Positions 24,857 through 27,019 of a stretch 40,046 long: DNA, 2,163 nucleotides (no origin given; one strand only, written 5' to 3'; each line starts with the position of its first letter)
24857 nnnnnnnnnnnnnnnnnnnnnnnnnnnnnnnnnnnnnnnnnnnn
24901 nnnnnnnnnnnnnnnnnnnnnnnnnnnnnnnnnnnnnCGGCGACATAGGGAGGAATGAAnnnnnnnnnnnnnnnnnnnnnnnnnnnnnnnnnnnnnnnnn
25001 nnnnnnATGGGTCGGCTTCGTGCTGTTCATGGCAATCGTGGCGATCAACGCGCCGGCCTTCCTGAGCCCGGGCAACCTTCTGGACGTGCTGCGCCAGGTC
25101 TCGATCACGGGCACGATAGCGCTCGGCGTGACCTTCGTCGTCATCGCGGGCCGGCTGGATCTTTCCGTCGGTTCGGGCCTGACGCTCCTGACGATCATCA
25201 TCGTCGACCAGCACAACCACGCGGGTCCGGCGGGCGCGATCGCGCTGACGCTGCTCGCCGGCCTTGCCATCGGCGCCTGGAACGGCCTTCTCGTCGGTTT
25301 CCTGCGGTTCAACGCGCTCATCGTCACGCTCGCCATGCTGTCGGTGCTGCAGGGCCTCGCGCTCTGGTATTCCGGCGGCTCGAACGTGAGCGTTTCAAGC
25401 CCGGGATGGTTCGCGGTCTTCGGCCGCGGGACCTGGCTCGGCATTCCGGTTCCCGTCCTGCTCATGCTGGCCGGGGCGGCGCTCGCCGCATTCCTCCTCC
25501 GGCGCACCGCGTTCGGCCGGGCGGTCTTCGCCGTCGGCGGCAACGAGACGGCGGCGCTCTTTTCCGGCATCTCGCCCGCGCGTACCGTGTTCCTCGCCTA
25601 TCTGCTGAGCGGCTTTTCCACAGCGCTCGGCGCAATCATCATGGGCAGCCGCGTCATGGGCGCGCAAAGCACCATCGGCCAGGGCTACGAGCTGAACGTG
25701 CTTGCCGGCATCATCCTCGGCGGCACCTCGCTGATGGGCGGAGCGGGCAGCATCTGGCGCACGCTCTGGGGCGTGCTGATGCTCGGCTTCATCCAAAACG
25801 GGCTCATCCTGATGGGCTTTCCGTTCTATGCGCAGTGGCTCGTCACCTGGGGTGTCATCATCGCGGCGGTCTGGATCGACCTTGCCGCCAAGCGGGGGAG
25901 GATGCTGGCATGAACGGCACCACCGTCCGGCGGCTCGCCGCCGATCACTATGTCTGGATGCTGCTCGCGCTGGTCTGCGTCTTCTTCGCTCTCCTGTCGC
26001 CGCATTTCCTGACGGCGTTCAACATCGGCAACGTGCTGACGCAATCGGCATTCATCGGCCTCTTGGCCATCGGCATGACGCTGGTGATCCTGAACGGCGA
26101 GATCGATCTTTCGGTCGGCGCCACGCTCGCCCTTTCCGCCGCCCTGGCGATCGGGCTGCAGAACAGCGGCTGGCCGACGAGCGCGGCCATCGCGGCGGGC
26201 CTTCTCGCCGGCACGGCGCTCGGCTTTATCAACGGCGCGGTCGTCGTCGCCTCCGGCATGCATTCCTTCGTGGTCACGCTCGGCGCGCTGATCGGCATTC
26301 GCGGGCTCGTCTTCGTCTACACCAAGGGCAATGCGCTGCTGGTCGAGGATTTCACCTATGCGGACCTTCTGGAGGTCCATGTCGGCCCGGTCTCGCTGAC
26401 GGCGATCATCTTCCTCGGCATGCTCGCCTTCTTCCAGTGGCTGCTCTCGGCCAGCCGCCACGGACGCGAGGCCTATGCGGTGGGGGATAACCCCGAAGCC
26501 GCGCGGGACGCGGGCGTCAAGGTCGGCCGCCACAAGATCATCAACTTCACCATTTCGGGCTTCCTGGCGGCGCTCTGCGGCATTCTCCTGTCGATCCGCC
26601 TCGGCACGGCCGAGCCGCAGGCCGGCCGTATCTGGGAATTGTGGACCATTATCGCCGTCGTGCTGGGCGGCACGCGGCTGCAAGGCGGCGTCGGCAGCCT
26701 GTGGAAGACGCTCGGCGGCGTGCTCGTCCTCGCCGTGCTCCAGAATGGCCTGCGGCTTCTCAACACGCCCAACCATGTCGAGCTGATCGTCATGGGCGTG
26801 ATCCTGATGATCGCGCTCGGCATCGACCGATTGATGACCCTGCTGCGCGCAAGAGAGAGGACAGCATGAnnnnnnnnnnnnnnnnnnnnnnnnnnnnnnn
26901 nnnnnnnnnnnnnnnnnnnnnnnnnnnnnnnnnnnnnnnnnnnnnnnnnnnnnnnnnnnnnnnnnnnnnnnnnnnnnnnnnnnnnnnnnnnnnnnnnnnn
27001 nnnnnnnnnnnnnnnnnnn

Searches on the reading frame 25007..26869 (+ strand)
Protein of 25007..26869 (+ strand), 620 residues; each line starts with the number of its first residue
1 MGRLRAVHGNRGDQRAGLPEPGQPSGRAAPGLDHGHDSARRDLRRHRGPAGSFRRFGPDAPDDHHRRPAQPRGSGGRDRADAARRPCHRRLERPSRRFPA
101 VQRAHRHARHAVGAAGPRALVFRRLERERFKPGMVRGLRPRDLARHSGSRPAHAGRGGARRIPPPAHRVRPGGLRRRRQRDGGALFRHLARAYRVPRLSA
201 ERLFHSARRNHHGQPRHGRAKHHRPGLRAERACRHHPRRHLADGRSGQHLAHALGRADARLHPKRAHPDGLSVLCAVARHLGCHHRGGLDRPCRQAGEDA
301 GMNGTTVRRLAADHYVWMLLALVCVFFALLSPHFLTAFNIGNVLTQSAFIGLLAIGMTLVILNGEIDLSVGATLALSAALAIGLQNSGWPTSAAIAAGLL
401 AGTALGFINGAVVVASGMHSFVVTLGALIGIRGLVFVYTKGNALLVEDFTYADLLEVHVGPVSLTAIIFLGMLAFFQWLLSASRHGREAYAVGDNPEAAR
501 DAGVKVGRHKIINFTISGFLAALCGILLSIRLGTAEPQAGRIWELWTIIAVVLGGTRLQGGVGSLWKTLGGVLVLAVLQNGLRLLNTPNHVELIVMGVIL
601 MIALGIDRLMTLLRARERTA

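Call 19: search_protein_families(library=pfam, proteins=[window:25007-26869:+], max_evalue=0.00001)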
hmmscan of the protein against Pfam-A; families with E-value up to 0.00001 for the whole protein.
window:25007-26869:+ (620 aa): 1 family
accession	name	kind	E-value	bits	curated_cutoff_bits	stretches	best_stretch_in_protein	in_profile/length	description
PF02653.21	BPD_transp_2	-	1.1e-42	146.5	26.8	1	340-604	2-269/269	Branched-chain amino acid transport system / permease component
